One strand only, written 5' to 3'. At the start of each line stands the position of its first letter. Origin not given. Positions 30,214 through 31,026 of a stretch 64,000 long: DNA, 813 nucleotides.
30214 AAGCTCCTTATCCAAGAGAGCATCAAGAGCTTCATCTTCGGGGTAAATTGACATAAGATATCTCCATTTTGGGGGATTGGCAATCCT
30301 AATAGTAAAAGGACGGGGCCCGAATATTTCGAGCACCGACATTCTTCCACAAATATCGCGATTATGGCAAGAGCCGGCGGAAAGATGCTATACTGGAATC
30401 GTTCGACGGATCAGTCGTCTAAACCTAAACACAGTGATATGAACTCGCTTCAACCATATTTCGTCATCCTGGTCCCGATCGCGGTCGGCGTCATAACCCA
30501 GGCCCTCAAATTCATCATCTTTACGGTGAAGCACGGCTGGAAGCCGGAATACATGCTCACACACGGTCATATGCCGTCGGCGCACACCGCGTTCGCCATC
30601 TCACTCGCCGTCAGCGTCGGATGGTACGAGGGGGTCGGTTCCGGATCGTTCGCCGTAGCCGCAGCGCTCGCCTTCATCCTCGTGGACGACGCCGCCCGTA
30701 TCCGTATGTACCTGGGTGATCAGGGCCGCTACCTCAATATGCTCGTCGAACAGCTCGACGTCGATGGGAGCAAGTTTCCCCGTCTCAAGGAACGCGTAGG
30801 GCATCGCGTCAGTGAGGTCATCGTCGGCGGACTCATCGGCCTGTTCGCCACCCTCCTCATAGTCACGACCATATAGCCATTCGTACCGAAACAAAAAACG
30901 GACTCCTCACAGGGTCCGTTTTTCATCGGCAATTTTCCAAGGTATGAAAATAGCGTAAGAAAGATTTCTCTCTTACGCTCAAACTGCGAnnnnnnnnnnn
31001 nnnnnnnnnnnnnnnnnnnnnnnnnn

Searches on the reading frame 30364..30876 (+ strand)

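Call 47: search_protein_families(library=pfam, proteins=[window:30364-30876:+], max_evalue=0.001)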
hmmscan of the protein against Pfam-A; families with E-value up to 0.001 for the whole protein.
window:30364-30876:+ (170 aa): 1 family
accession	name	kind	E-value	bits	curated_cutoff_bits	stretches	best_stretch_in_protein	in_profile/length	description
PF02681.20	DUF212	-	4.3e-30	104.9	26.5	1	34-161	5-125/126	Divergent PAP2 family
